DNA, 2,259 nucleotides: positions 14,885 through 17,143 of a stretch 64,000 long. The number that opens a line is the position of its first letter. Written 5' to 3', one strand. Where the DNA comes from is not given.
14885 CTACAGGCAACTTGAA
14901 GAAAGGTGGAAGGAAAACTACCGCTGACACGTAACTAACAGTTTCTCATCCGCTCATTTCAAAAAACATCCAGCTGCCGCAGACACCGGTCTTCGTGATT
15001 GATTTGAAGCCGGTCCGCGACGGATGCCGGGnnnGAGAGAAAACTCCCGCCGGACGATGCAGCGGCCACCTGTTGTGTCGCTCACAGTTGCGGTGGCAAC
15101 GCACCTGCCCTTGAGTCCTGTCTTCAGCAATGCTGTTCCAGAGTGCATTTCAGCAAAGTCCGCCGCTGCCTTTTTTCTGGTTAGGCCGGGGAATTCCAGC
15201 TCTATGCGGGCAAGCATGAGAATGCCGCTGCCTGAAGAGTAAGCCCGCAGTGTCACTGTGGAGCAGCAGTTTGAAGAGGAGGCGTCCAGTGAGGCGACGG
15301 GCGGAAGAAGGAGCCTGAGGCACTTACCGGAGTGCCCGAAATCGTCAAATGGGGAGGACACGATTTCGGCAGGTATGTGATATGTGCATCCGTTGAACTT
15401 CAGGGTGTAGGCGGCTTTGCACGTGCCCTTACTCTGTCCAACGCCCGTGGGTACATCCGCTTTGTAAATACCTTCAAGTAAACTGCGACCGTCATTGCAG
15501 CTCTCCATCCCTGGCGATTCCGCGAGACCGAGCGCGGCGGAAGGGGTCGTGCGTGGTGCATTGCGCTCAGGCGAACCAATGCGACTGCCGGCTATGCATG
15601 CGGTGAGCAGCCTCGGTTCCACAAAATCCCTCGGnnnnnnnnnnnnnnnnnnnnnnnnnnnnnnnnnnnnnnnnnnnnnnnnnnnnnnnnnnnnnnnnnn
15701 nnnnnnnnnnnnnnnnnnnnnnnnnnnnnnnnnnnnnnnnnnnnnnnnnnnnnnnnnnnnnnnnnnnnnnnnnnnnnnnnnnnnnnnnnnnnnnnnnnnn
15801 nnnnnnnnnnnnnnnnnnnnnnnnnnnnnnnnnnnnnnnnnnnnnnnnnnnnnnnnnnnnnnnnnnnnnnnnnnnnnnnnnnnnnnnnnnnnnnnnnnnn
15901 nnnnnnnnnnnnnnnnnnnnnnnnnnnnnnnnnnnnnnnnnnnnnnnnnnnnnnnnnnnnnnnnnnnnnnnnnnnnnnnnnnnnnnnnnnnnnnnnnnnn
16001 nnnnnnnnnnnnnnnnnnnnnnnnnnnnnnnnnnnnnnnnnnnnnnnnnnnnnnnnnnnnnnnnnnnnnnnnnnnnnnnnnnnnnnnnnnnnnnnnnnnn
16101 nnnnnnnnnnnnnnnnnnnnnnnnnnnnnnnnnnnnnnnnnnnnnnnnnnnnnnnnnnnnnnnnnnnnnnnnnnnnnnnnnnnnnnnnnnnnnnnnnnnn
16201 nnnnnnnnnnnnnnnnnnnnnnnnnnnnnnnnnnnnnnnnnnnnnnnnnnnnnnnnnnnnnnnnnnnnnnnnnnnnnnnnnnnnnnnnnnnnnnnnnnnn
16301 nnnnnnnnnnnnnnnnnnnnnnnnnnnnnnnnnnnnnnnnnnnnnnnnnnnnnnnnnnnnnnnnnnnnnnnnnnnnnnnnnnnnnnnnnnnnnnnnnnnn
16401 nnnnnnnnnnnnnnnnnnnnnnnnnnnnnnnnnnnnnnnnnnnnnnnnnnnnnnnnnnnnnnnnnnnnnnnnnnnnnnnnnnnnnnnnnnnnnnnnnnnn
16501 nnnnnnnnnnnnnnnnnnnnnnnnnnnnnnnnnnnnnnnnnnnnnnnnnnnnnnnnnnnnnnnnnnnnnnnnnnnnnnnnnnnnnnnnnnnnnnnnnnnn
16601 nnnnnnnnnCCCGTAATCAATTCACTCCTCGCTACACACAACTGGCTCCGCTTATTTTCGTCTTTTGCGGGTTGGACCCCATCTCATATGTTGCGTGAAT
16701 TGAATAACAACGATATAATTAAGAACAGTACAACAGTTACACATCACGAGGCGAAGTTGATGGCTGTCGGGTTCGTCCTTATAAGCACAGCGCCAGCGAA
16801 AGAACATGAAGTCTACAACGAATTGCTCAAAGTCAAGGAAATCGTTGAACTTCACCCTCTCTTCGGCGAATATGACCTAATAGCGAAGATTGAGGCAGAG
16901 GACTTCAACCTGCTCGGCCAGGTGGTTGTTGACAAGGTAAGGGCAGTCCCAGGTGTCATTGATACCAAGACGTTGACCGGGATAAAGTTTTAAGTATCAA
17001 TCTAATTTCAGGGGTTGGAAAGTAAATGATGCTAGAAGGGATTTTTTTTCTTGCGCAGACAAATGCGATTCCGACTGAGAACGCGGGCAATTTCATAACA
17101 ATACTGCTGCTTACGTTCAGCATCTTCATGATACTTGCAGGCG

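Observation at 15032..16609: Orphan beta-class amino-DNA methyltransferase with a novel C-terminal domain, inside a SAM-cycle gene neighbourhood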

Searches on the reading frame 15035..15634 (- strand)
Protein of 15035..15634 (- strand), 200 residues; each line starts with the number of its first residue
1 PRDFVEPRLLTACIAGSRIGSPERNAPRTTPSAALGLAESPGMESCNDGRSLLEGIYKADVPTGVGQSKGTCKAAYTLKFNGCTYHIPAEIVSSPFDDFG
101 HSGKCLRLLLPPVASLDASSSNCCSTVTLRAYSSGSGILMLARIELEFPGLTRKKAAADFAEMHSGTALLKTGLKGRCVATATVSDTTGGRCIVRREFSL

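Call 51: predict_structure(alignment_id=A5)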
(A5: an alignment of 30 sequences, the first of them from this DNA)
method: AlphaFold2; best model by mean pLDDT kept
length: 200 residues; sequences in the alignment: 30
mean_pLDDT: 75.7   pTM: 0.72
mean pLDDT of the five models: 75.7, 74.6, 73.5, 72.5, 71.2
residues with pLDDT >= 90: 83; 70-90: 45; 50-70: 33; < 50: 39
segments of 3 or more residues with pLDDT < 50: 40-70
pLDDT, mean of each block of 10 residues (from residue 1): 55 66 54 65 31 41 41 76 90 68 80 97 97 92 96 87 91 96 95 97
secondary structure, 60 per line:
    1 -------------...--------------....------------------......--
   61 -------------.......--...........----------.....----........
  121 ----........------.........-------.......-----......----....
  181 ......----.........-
elements in order: E14-16 H31-34 E53-58 E74-80 E83-93 E104-108 E113-120 E125-132 E139-147 E155-161 E167-172 E177-186 E191-199

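Call 64: search_protein_families(library=pfam, alignment_id=A5, max_evalue=1)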
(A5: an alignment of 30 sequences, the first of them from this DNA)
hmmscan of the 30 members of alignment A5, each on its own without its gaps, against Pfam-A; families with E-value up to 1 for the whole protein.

A. member 1, seq(200 aa): 0 families

B. families by the number of members that match (of 30 scanned): 15 families
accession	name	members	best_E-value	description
PF18911.6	PKD_4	6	9.6e-07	PKD domain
PF00801.26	PKD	5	2.5e-07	PKD domain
PF22813.1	TcaA_2nd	1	0.028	TcaA protein second domain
PF12167.14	Arm-DNA-bind_2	1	0.039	Arm DNA-binding domain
PF01513.26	NAD_kinase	1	0.042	ATP-NAD kinase N-terminal domain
PF14326.11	DUF4384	1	0.055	Domain of unknown function (DUF4384)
PF18200.7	Big_11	1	0.056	Bacterial Ig-like domain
PF05899.18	Cupin_3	1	0.065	EutQ-like cupin domain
PF18863.6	AbiJ_NTD4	1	0.068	AbiJ N-terminal domain 4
PF11115.13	DUF2623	1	0.1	Protein of unknown function (DUF2623)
PF25260.1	DUF7861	1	0.13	Family of unknown function (DUF7861)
PF10614.14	CsgF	1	0.14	Type VIII secretion system (T8SS), CsgF protein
PF25325.1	EF-hand_EFHB_C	1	0.17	EFHB C-terminal EF-hand domain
PF09136.16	Glucodextran_B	1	0.18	Glucodextranase, domain B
PF12067.13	Sox17_18_mid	1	0.22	Sox 17/18 central domain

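Call 91: fold_search(model_id=the predicted structure, library=pdb)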
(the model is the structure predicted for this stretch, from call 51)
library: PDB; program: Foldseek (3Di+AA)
matches with E <= 10: 1531; with E <= 0.001: 2
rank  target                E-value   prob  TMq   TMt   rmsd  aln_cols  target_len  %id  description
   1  3mtr_A                6.4e-04  1.00  0.32  0.33  10.1       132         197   13  Crystal structure of the Ig5-FN1 tandem of human NCAM (released 2010-06-23)
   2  9ll2_A                6.7e-04  1.00  0.32  0.53  12.9       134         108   17  Crystal structure of the Helicobacter pylori copper resistance determinant CrdA in the apo form (released 2025-11-19)
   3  6gq8_A                1.2e-03  1.00  0.33  0.56   4.1       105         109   14  Superoxide reductase from Nanoarchaeum equitans (released 2018-06-20)
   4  6aem_A                1.5e-03  1.00  0.32  0.69   3.5        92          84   13  Crystal structure of the PKD1 domain of Vibrio anguillarum Epp (released 2018-12-12)
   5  4wtx                  1.6e-03  1.00  0.34  0.63   4.4        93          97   13  Crystal structure of the fourth FnIII domain of integrin beta4 (released 2015-02-11)
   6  3teu                  2.0e-03  1.00  0.33  0.59   3.8        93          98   13  Crystal structure of fibcon (released 2012-05-16)
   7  7snk                  2.2e-03  0.97  0.27  0.11  13.6       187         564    9  Structure of Bacple_01702, a GH29 family glycoside hydrolase (released 2022-10-05)
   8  8df2_B                2.6e-03  1.00  0.35  0.20   9.2       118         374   16  The structure of the 'ALT' construct of the Amuc_1438 glycopeptidase (released 2022-08-31)
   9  7tyk_A                2.7e-03  1.00  0.36  0.10   9.7       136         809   12  Cryo-EM Structure of insulin receptor-related receptor (IRR) in apo-state captured at pH 7. The 3D refinement was appl (released 2023-02-15)
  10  8cls_B                2.9e-03  0.99  0.31  0.09  12.9       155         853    9  Drosophila melanogaster insulin receptor ectodomain in complex with DILP5 (released 2023-12-20)
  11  7tyj_B                3.1e-03  1.00  0.35  0.20  10.7       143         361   14  Cryo-EM Structure of insulin receptor-related receptor (IRR) in apo-state captured at pH 7. The 3D refinement was focu (released 2023-02-15)
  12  4hd5                  3.2e-03  1.00  0.34  0.23   3.9        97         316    9  Crystal Structure of BC0361, a polysaccharide deacetylase from Bacillus cereus (released 2012-10-10)
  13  6gvk_A                3.4e-03  1.00  0.39  0.38  14.2       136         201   13  Second pair of Fibronectin type III domains of integrin beta4 (T1663R mutant) bound to the bullous pemphigoid antigen  (released 2019-03-20)
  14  5t99_A                3.4e-03  1.00  0.28  0.10   7.3       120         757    9  Crystal structure of BuGH2Awt in complex with Galactoisofagomine (released 2017-09-13)
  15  4eiu                  3.8e-03  1.00  0.35  0.30   9.1       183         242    6  Crystal structure of a DUF3823 family protein (BACUNI_03093) from Bacteroides uniformis ATCC 8492 at 1.90 A resolution (released 2012-05-30)
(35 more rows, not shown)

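Call 92: search_protein_representatives(alignment_id=A4)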
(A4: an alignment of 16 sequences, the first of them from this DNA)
Query: 16 sequences, 218 profile positions. Proteins with E-value up to 0.001 (for the whole library): 56; up to 1e-10: 12; up to 1e-30: 7. The best 56 are listed.
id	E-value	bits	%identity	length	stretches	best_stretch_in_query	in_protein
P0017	4.8e-59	215.8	-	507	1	3-218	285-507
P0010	3.5e-53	196.7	-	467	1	2-217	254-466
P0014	7.4e-47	176.0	-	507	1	2-211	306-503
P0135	2.5e-45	171.0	-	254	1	3-211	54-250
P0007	2.4e-43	164.5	-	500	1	3-218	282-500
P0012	1.5e-34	135.7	-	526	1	5-211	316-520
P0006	5.1e-34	134.0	-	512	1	3-217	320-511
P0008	4.8e-30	121.0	-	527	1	2-218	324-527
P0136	1.4e-28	116.3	-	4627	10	78-168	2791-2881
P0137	7.0e-12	61.7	-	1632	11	127-211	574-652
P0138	1.7e-11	60.4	-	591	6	126-167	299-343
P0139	5.1e-11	58.8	-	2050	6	131-210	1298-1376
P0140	3.2e-10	56.2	-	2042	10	193-216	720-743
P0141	3.3e-10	56.2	-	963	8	126-168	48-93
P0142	8.0e-10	54.9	-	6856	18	142-210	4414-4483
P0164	8.1e-06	41.8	-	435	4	188-217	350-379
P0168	3.8e-05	39.6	-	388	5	126-217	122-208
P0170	5.1e-05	39.2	-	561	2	97-208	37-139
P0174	2.3e-04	37.1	-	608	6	127-214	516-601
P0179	6.3e-04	35.6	-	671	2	166-212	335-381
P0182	8.1e-04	35.3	-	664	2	81-216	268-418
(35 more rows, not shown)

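Call 94: search_protein_families(library=pfam, proteins=[P0174, P0182, P0179, P0170, P0138, P0135, P0137, P0164, P0168], max_evalue=0.001)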
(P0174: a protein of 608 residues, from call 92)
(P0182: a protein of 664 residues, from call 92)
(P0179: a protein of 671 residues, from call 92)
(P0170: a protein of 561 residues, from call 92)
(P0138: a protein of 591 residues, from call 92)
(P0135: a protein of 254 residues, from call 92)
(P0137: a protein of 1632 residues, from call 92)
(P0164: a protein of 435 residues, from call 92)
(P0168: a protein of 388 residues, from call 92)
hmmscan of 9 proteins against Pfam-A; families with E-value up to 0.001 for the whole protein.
P0174 (608 aa): 10 families
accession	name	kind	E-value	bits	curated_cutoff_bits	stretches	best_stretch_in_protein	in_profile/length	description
PF17957.7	Big_7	-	2.8e-82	271.8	24.1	6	238-298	10-70/70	Bacterial Ig domain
PF19077.6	Big_13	-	1.2e-26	93.5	27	2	535-605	30-100/102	Bacterial Ig-like domain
PF02494.22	HYR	-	2.5e-16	60.2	21.7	0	513-605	1-81/81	HYR domain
PF13927.12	Ig_3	-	1.8e-13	51.2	30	0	419-494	1-70/78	Immunoglobulin domain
PF16640.11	Big_3_5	-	1.7e-11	45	35.5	0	523-605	2-85/88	Bacterial Ig-like domain (group 3)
PF16355.11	DUF4982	-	8.3e-10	38.9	23.9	0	68-112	14-58/61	Domain of unknown function (DUF4982)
PF22091.2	DUF6941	-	1.7e-06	28.9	27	0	283-350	42-113/125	Family of unknown function (DUF6941)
PF14041.11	Lipoprotein_21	-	3.7e-06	27.4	25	0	241-297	8-61/87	LppP/LprE lipoprotein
PF07495.19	Y_Y_Y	-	4.9e-06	26.8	26.6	0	375-412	28-64/65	Y_Y_Y domain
PF00801.26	PKD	-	0.00085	19.7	23.5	0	424-502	4-78/80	PKD domain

P0182 (664 aa): 15 families
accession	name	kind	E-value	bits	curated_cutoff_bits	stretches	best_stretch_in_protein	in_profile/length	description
PF19077.6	Big_13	-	3.5e-17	63.2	27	1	364-421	43-101/102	Bacterial Ig-like domain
PF13750.12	Big_3_3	-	3.6e-09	36.9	27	0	196-267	12-84/157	Bacterial Ig-like domain (group 3)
PF00801.26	PKD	-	5.6e-09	36.3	23.5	0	560-585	51-76/80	PKD domain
PF12245.14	Big_3_2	-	7e-09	36.4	23.3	0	395-422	94-122/122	Bacterial Ig-like domain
PF17936.7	Big_6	-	5.5e-07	30.2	27.6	0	553-584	43-76/83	Bacterial Ig domain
PF13754.12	Big_3_4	-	1e-05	25.8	27.3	0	460-503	16-60/106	Domain of unknown function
PF17957.7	Big_7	-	1.1e-05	26.4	24.1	0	231-279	1-47/70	Bacterial Ig domain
PF09136.16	Glucodextran_B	-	1.9e-05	24.9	27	0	540-586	31-77/83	Glucodextranase, domain B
PF06832.18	BiPBP_C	-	2.9e-05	24.3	26.8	0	541-585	47-88/90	Penicillin-Binding Protein C-terminus Family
PF02494.22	HYR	-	6.3e-05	23.7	21.7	0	504-585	3-76/81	HYR domain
PF18911.6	PKD_4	-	0.00012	22.5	27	0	527-584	23-79/85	PKD domain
PF20164.4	GspA_SrpA_N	-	0.00015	22.6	27.4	0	475-505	84-114/117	GspA/SrpA SigLec-like domain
PF00630.25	Filamin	-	0.00034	21.8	26.9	0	331-403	12-81/93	Filamin/ABP280 repeat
PF18981.6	InlK_D3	-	0.00049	20.6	25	0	559-585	43-69/75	Internalin K domain (D3/D4)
PF07495.19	Y_Y_Y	-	0.00059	20.1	26.6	0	388-418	30-60/65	Y_Y_Y domain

P0179 (671 aa): 1 family
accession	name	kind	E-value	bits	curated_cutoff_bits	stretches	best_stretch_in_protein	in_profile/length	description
PF19077.6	Big_13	-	0.00072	20.4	27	0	331-384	41-96/102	Bacterial Ig-like domain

P0170 (561 aa): 12 families
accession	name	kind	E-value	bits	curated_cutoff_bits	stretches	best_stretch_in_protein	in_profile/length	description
PF18911.6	PKD_4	-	1.2e-85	282.1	27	4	66-149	1-85/85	PKD domain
PF00801.26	PKD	-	5.1e-51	171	23.5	4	78-144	10-76/80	PKD domain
PF22352.2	K319L-like_PKD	-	7.1e-14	52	27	2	84-149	13-84/84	K319L-like, PKD domain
PF18981.6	InlK_D3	-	6.3e-07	29.8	25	0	293-312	48-67/75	Internalin K domain (D3/D4)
PF08329.16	ChitinaseA_N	-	6.3e-07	29.6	21.2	0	23-65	66-108/133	Chitinase A, N-terminal domain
PF19077.6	Big_13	-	1.8e-05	25.6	27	0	37-64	72-100/102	Bacterial Ig-like domain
PF05345.18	He_PIG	-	1.8e-05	25.5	24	0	291-319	67-95/96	Putative Ig domain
PF01835.25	MG2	-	0.00054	20.7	32.8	0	85-143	34-90/96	MG2 domain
PF07495.19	Y_Y_Y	-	0.00056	20.2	26.6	0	120-150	33-63/65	Y_Y_Y domain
PF15418.12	DUF4625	-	0.00067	20.4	27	0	123-147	104-128/131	Domain of unknown function (DUF4625)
PF13927.12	Ig_3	-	0.00082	20.3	30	0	153-212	1-59/78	Immunoglobulin domain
PF07679.22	I-set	-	0.00093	19.6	23.7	0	79-138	12-68/90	Immunoglobulin I-set domain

P0138 (591 aa): 20 families
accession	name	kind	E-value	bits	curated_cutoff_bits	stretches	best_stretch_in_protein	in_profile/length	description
PF01835.25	MG2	-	1e-18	67.9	32.8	0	316-393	17-94/96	MG2 domain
PF12245.14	Big_3_2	-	1.9e-14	54.3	23.3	0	327-365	42-80/122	Bacterial Ig-like domain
PF07495.19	Y_Y_Y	-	8.4e-14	51.7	26.6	0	357-393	26-60/65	Y_Y_Y domain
PF16640.11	Big_3_5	-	2e-12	47.9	35.5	0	309-376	3-66/88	Bacterial Ig-like domain (group 3)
PF15418.12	DUF4625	-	8.2e-12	46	27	0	298-369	10-84/131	Domain of unknown function (DUF4625)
PF17957.7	Big_7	-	4e-10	40.6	24.1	0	15-53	10-47/70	Bacterial Ig domain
PF13205.12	Big_5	-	1.4e-08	35.8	23.6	0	1-88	1-93/105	Bacterial Ig-like domain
PF17789.7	MG4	-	1.7e-08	35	24.7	0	334-377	17-60/95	Macroglobulin domain MG4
PF08923.16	MAPKK1_Int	-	1e-07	32.3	25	0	137-157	18-38/119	Mitogen-activated protein kinase kinase 1 interacting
PF23265.1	Ig-like_KY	-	2.1e-07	31.6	27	0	358-388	78-108/129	KY-like, immunoglobulin-like domain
PF08348.17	PAS_6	-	3.4e-07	30.6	27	0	321-357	71-107/115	YheO-like PAS domain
PF20449.3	DUF6706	-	1.7e-06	28.8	23.8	0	128-174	45-91/108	Family of unknown function (DUF6706)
PF02369.22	Big_1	-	7.3e-06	26.4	34.9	0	324-365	10-51/93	Bacterial Ig-like domain (group 1)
PF17548.7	p6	-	1.2e-05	25.6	25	0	539-553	31-45/76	Histone-like Protein p6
PF16323.11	DUF4959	-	3.9e-05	24.4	32.9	0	116-147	28-59/106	Domain of unknown function (DUF4959)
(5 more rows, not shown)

P0135 (254 aa): 1 family
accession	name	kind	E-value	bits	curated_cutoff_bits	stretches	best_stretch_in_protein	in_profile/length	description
PF01555.25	N6_N4_Mtase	-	1.4e-07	32.1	26.7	1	2-30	185-213/221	DNA methylase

P0137 (1632 aa): 8 families
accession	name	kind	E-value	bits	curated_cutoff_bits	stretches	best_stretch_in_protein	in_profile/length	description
PF02368.24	Big_2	-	1.7e-18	66.8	22.8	3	1292-1370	1-78/79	Bacterial Ig-like domain (group 2)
PF21461.3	HL_N-beta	-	2.1e-11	43.9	27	0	1589-1626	14-51/57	Hyaluronate lyase, N-terminal beta-sheet domain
PF00229.24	TNF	-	8.1e-11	42.4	23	0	964-999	2-35/127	TNF(Tumour Necrosis Factor) family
PF13927.12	Ig_3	-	2.5e-09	37.9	30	0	487-555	2-77/78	Immunoglobulin domain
PF00801.26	PKD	-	1.4e-06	28.7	23.5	0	934-1008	2-74/80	PKD domain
PF18938.6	aRib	-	3e-06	27.4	27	0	1065-1101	32-63/71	Atypical Rib domain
PF17787.7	PH_14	-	2.5e-05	24.6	22.7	0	1152-1194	15-57/131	PH domain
PF23157.1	DUF7055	-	5.8e-05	23.2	27.6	0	451-467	9-25/66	Domain of unknown function (DUF7055)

P0164 (435 aa): 6 families
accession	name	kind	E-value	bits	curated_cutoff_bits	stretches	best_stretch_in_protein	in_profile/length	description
PF18911.6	PKD_4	-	7.7e-75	247.4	27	6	323-373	27-77/85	PKD domain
PF00801.26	PKD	-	7e-40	135.3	23.5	5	318-371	16-72/80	PKD domain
PF08329.16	ChitinaseA_N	-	2.5e-12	47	21.2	0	174-216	66-108/133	Chitinase A, N-terminal domain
PF15418.12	DUF4625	-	8.4e-06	26.5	27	0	354-380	104-130/131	Domain of unknown function (DUF4625)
PF16403.11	Bact_surface_Ig-like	-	2.9e-05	24.5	27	0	187-215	43-71/71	Bacterial surface protein, Ig-like domain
PF05345.18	He_PIG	-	0.0002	22.2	24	0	187-215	67-95/96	Putative Ig domain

P0168 (388 aa): 16 families
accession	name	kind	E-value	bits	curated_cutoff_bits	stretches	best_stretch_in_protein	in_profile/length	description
PF09136.16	Glucodextran_B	-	2.1e-34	117.7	27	4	36-121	1-82/83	Glucodextranase, domain B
PF19077.6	Big_13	-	9.6e-30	103.5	27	4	47-121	24-101/102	Bacterial Ig-like domain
PF17936.7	Big_6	-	1e-13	51.7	27.6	0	51-121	14-83/83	Bacterial Ig domain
PF17957.7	Big_7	-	1.1e-12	48.8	24.1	1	318-369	19-70/70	Bacterial Ig domain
PF13750.12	Big_3_3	-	5.5e-11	42.8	27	0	87-134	6-58/157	Bacterial Ig-like domain (group 3)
PF17963.7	Big_9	-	6.5e-11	43.4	23.6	0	53-118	22-88/89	Bacterial Ig domain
PF24421.1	Ig_J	-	6e-08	33.2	29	0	87-118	67-98/104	Tip attachment protein J, Ig-like domain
PF02770.24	Acyl-CoA_dh_M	-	3.6e-07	30.7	33.3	0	268-309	36-77/97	Acyl-CoA dehydrogenase, middle domain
PF13754.12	Big_3_4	-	4.2e-07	30.3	27.3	0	81-120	19-58/106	Domain of unknown function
PF13620.12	CarboxypepD_reg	-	9.6e-07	29.5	32.3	0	143-204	2-67/82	Carboxypeptidase regulatory-like domain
PF20164.4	GspA_SrpA_N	-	1e-05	26.4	27.4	0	95-122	86-113/117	GspA/SrpA SigLec-like domain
PF16370.11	MetallophosC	-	4.4e-05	24.1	29.7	0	344-378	136-167/168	C terminal of Calcineurin-like phosphoesterase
PF07495.19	Y_Y_Y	-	0.00021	21.6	26.6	0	350-387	26-62/65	Y_Y_Y domain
PF22352.2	K319L-like_PKD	-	0.00064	20.1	27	0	73-120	37-84/84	K319L-like, PKD domain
PF17210.9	SdrD_B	-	0.00077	20.1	29.7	0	328-373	21-68/112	SdrD B-like domain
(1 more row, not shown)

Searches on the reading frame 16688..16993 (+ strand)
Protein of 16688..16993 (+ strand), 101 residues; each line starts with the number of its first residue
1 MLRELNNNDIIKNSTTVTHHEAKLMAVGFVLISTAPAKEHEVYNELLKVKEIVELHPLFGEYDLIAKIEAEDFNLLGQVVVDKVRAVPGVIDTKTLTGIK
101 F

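Call 3: search_protein_families(library=pfam, proteins=[window:16688-16993:+], max_evalue=0.01)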
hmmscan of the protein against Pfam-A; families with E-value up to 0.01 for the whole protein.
window:16688-16993:+ (101 aa): 1 family
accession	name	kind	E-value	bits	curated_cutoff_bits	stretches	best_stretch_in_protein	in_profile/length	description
PF01037.27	AsnC_trans_reg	-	1.2e-13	51.2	25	1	30-97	1-69/73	Lrp/AsnC ligand binding domain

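Call 4: search_protein_families(library=ncbifam, proteins=[window:16688-16993:+], max_evalue=0.01)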
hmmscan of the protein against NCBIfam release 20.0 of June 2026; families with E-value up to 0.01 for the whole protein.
window:16688-16993:+ (101 aa): 5 families
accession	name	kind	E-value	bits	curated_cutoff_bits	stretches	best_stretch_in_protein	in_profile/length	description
NF040947.1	trans_reg_LysM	equivalog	7.8e-10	38.7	180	1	3-96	39-130/136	HTH-type transcriptional regulator LysM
NF008384.0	PRK11179.1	equivalog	1.4e-05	24.9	227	1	7-98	49-142/153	transcriptional regulator AsnC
NF041395.1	TranRegLrpA1_Halo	equivalog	2.6e-05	24.2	250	1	13-93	52-132/142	HTH-type transcriptional regulator LrpA1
NF040820.1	trans_reg_LrpA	equivalog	0.00075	19.4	250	1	3-92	40-130/141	HTH-type transcriptional regulator LrpA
NF008370.0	PRK11169.1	equivalog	0.0033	17.1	233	1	24-96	75-147/164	leucine-responsive transcriptional regulator Lrp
